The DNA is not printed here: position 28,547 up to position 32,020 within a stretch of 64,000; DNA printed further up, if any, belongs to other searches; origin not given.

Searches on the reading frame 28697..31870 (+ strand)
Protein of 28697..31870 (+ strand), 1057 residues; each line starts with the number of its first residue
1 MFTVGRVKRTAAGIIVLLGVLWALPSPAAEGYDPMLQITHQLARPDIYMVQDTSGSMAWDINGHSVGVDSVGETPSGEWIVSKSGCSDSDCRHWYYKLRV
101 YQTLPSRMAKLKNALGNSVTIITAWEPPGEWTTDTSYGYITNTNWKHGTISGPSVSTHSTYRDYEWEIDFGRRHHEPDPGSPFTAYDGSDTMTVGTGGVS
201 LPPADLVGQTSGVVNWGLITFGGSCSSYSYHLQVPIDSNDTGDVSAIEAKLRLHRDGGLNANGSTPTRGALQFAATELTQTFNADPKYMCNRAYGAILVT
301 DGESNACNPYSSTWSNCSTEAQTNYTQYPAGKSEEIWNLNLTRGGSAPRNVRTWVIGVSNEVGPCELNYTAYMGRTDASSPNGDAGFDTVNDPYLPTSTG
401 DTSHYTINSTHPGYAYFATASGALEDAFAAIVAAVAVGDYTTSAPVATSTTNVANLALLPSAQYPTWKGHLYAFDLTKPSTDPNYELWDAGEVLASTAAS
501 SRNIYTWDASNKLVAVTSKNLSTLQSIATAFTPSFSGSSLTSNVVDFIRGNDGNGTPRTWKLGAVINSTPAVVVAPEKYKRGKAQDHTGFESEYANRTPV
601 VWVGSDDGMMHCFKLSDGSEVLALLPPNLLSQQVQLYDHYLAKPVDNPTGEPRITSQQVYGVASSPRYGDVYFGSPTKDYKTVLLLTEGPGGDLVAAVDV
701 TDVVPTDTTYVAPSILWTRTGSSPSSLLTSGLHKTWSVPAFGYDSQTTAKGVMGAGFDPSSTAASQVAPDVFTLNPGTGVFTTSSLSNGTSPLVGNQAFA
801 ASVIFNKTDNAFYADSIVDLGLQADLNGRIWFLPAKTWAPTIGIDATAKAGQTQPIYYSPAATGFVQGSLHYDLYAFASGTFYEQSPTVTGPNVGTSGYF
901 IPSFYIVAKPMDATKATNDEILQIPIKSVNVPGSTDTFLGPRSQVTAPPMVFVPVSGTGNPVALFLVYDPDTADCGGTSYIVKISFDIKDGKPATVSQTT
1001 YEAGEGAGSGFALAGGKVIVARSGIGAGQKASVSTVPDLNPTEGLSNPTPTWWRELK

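Call 26: search_protein_families(library=pfam, proteins=[window:28697-31870:+], max_evalue=0.01)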
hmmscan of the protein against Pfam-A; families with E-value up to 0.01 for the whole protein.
window:28697-31870:+ (1057 aa): 1 family
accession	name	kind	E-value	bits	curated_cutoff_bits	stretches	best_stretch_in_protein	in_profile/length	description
PF05567.17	T4P_PilY1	-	4.2e-06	26.4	28.1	1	562-703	1-151/411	PilY1 beta-propeller domain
